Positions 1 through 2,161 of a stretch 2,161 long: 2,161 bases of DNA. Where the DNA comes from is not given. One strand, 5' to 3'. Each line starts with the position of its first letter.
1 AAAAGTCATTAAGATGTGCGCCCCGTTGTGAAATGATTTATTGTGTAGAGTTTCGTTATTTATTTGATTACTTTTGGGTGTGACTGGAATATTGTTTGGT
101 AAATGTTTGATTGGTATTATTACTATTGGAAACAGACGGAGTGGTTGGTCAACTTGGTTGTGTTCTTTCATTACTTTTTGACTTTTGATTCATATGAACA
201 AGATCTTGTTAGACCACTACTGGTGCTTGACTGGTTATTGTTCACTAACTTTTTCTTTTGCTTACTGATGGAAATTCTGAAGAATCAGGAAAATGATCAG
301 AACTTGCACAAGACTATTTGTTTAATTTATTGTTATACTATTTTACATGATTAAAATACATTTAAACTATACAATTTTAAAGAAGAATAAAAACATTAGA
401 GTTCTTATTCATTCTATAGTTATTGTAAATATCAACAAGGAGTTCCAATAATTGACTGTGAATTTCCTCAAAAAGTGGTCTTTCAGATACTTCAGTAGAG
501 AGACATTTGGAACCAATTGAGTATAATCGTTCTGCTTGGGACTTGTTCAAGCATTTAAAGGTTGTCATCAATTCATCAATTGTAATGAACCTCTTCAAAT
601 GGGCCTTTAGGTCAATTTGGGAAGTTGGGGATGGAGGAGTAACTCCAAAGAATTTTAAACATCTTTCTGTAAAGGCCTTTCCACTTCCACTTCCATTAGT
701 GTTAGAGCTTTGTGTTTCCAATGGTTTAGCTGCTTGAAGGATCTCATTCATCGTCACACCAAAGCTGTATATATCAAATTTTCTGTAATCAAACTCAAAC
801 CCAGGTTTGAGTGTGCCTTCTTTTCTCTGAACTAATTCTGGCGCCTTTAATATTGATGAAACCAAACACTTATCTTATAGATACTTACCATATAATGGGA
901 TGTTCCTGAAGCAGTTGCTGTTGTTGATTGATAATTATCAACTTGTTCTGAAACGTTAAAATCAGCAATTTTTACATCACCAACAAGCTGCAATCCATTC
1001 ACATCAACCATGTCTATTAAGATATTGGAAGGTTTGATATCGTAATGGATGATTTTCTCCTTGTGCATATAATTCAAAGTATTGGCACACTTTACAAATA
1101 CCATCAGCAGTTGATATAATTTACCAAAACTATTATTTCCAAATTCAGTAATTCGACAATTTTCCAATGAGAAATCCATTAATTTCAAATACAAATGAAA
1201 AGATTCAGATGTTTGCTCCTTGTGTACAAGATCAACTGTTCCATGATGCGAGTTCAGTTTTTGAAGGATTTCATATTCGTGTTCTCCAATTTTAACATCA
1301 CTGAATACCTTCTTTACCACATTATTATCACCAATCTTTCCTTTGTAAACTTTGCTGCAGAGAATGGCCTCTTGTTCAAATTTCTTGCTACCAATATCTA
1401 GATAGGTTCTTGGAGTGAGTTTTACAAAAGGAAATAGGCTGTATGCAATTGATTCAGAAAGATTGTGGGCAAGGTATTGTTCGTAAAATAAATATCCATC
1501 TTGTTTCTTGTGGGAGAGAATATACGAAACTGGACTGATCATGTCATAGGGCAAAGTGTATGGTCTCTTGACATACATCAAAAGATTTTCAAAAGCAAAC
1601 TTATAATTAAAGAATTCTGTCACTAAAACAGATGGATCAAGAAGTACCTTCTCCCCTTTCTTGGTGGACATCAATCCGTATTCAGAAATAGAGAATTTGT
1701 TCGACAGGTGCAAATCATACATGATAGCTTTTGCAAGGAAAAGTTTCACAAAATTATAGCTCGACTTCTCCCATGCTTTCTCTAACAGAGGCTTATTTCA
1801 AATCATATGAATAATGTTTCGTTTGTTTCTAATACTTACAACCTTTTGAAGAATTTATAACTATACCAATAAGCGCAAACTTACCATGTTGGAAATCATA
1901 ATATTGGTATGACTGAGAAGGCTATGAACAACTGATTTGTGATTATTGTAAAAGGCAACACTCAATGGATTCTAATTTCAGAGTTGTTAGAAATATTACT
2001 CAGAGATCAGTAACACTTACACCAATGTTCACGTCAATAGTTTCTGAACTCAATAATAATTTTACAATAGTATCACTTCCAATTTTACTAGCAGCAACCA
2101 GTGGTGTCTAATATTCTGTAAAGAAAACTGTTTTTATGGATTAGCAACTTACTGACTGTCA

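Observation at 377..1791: Two bacterial-style ORFs are really one intron-split eukaryotic kinase gene; splicing regenerates the APE motif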

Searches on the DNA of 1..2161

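Call 6: search_rna_families(source=window, threshold=evalue, max_evalue=1)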
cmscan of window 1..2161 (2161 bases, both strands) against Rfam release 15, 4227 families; matches with E-value up to 1: 1.
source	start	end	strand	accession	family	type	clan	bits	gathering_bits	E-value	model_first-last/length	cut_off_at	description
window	916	985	-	RF00069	SNORD24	Gene; snRNA; snoRNA; CD-box;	-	24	41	0.52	1-76/76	no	Small nucleolar RNA SNORD24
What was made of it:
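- Tried and rejected: I take it as chance (call 6).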

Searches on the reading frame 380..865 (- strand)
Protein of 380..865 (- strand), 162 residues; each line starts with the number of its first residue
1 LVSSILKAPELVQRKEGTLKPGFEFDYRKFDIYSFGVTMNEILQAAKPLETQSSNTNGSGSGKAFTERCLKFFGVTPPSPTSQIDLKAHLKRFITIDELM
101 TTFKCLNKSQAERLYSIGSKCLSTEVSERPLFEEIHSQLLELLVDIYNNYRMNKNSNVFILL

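Call 4: search_protein_families(library=pfam, max_evalue=1, proteins=[window:380-865:-])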
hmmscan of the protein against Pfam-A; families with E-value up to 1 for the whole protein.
seq(162 aa): 3 families
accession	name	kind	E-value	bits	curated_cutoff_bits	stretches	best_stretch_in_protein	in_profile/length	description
PF07714.23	PK_Tyr_Ser-Thr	-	6.2e-06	26.1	23.1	2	28-52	183-208/258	Protein tyrosine and serine/threonine kinase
PF00069.31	Pkinase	-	0.0016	18.4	31.7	1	27-137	175-259/263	Protein kinase domain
PF12936.12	Kri1_C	-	0.088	13.4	25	1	23-45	24-46/89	KRI1-like family C-terminal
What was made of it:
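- Neither ORF alone is a complete kinase domain (call 4).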

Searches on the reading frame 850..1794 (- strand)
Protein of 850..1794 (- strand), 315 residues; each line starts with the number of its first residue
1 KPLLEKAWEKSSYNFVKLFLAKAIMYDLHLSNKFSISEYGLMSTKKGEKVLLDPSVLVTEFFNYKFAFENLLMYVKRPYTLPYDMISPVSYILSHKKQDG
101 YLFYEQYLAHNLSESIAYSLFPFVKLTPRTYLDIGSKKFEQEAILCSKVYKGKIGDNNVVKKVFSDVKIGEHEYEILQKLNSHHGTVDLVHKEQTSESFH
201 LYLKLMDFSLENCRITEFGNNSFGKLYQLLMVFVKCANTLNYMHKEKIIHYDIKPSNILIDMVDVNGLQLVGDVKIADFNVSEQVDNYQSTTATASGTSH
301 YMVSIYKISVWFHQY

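Call 4: search_protein_families(library=pfam, max_evalue=1, proteins=[window:850-1794:-])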
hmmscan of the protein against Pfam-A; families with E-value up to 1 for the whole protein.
seq(315 aa): 4 families
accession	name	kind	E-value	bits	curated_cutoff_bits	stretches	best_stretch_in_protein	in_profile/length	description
PF00069.31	Pkinase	-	1.5e-17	64.3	31.7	1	148-302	14-164/263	Protein kinase domain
PF07714.23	PK_Tyr_Ser-Thr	-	4e-08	33.3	23.1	1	172-293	50-162/258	Protein tyrosine and serine/threonine kinase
PF17667.7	Pkinase_fungal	-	8.4e-06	25.2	24.1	1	223-302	282-360/387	Fungal protein kinase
PF19004.6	DUF5733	-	0.033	14.7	27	1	266-313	3-50/115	Family of unknown function (DUF5733)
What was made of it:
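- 889..1791 (-): Large exon (903 nt, 301 codons): linker region plus the N-lobe and catalytic/activation segment of the kinase, ending …GTSHYM. The deposited partial CDS corresponds to 889..1722. Pkinase profile positions 14-164 (call 4).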

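Call 26: search_protein_representatives(protein=window:889-1791:-)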
Query: 301 residues. Proteins with E-value up to 0.001 (for the whole library): 838; up to 1e-10: 22; up to 1e-30: 3. The best 150 are listed.
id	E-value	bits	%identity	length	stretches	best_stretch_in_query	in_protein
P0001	8.2e-181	616.2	100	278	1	24-301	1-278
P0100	1.1e-39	153.2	43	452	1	41-301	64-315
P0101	4.9e-31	124.8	37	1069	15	212-261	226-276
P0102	1.8e-26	109.8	31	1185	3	147-265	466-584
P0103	5.8e-25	104.8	37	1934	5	224-262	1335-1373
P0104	1.7e-22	96.8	36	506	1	163-301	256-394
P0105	1.9e-20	90.1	29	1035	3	170-298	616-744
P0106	5.7e-20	88.5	37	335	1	148-301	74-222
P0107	5.4e-18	82.0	33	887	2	148-295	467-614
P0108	1.0e-17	81.0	31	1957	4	162-260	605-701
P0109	1.6e-17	80.4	30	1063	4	171-301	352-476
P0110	1.2e-16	77.5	28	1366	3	129-301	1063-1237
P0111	1.3e-16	77.5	30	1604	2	147-285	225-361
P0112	5.7e-16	75.3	28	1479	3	144-284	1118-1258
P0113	1.8e-14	70.4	30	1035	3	170-300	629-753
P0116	9.4e-13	64.8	36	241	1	182-301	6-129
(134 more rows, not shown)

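Call 29: list_cluster_members(proteins=[P0100, P0104, P0106, P0116, P0101, P0102])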
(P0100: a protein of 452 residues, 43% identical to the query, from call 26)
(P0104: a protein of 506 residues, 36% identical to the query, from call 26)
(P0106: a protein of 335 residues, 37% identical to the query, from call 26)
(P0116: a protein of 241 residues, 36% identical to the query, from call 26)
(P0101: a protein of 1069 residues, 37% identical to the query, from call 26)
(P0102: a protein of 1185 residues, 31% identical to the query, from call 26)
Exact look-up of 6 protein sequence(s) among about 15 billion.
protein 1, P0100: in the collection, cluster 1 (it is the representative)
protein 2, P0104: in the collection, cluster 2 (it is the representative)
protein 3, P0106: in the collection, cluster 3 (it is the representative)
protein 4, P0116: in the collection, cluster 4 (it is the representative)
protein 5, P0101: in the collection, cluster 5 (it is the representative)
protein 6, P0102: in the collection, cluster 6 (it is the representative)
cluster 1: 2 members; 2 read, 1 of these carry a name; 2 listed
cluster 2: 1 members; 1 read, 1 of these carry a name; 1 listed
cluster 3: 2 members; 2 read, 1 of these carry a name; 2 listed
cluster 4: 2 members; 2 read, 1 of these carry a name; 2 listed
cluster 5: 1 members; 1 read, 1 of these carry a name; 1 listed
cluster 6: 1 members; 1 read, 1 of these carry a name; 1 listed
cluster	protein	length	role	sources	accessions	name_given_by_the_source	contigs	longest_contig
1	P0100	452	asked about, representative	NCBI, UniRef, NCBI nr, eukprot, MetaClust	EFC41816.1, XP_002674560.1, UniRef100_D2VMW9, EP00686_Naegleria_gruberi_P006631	protein kinase [Naegleria gruberi] | Protein kinase n=1 Tax=Naegleria gruberi TaxID=5762 RepID=D2VMW9_NAEGR | XP_002674560.1 protein kinase [Naegleria gruberi]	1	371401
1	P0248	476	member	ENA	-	-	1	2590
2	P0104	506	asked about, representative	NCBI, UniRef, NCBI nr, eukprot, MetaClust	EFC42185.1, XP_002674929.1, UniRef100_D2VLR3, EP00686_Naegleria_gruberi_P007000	predicted protein [Naegleria gruberi] | Predicted protein n=1 Tax=Naegleria gruberi TaxID=5762 RepID=D2VLR3_NAEGR | uncharacterized protein NAEGRDRAFT_69871 [Naegleria gruberi]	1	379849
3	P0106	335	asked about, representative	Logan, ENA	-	-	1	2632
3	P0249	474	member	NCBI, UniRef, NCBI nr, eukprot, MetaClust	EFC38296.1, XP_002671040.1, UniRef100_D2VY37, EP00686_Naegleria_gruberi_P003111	predicted protein [Naegleria gruberi] | Predicted protein n=1 Tax=Naegleria gruberi TaxID=5762 RepID=D2VY37_NAEGR | uncharacterized protein NAEGRDRAFT_73958 [Naegleria gruberi]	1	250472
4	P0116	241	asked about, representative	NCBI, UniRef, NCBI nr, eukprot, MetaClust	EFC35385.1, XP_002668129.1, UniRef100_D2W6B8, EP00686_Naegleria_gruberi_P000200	predicted protein [Naegleria gruberi] | Predicted protein n=1 Tax=Naegleria gruberi TaxID=5762 RepID=D2W6B8_NAEGR | uncharacterized protein NAEGRDRAFT_76961 [Naegleria gruberi]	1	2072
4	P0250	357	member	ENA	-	-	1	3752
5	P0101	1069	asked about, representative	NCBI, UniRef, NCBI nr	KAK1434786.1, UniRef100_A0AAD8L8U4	hypothetical protein QVD17_00539 [Tagetes erecta] | Protein kinase domain-containing protein n=1 Tax=Tagetes erecta TaxID=13708 ...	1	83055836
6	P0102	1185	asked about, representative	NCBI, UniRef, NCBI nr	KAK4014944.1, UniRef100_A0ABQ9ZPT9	hypothetical protein OUZ56_027456 [Daphnia magna] | Protein kinase domain-containing protein n=1 Tax=Daphnia magna TaxID=35525 ...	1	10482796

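Call 30: find_encoding_contigs(protein=P0106, flank=3000, max_places=4)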
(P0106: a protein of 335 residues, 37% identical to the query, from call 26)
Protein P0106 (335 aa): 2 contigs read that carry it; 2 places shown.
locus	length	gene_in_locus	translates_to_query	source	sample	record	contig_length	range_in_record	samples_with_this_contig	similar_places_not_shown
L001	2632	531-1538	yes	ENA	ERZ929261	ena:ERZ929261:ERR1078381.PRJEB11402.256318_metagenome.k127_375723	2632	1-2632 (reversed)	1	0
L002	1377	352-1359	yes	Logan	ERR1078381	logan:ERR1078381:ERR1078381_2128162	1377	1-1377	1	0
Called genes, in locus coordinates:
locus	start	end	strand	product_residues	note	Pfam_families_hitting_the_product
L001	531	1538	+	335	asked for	PF00069:Pkinase, PF07714:PK_Tyr_Ser-Thr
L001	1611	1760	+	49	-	-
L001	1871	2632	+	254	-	?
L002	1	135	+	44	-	?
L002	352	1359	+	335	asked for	PF00069:Pkinase, PF07714:PK_Tyr_Ser-Thr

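Call 31: find_encoding_contigs(protein=P0248, flank=3000, max_places=4)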
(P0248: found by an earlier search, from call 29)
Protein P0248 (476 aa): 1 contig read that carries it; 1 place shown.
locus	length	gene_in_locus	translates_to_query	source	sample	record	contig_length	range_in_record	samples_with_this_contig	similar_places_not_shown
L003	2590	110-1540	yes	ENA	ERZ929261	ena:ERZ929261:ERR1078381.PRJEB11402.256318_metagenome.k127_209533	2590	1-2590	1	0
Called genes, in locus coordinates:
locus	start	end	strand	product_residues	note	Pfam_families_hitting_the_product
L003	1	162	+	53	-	?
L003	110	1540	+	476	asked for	PF00069:Pkinase, PF07714:PK_Tyr_Ser-Thr, PF17667:Pkinase_fungal (faint)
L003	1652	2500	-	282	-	-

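Call 32: find_encoding_contigs(protein=P0250, flank=3000, max_places=4)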
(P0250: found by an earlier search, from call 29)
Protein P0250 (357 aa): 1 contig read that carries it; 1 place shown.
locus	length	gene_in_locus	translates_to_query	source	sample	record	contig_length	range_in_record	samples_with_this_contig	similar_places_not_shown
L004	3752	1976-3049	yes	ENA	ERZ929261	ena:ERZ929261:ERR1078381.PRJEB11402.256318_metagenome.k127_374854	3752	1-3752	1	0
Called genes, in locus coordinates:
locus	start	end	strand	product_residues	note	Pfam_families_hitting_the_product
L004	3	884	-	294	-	?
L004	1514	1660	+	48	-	-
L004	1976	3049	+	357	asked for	PF00069:Pkinase, PF07714:PK_Tyr_Ser-Thr, PF17667:Pkinase_fungal (faint)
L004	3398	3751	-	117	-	?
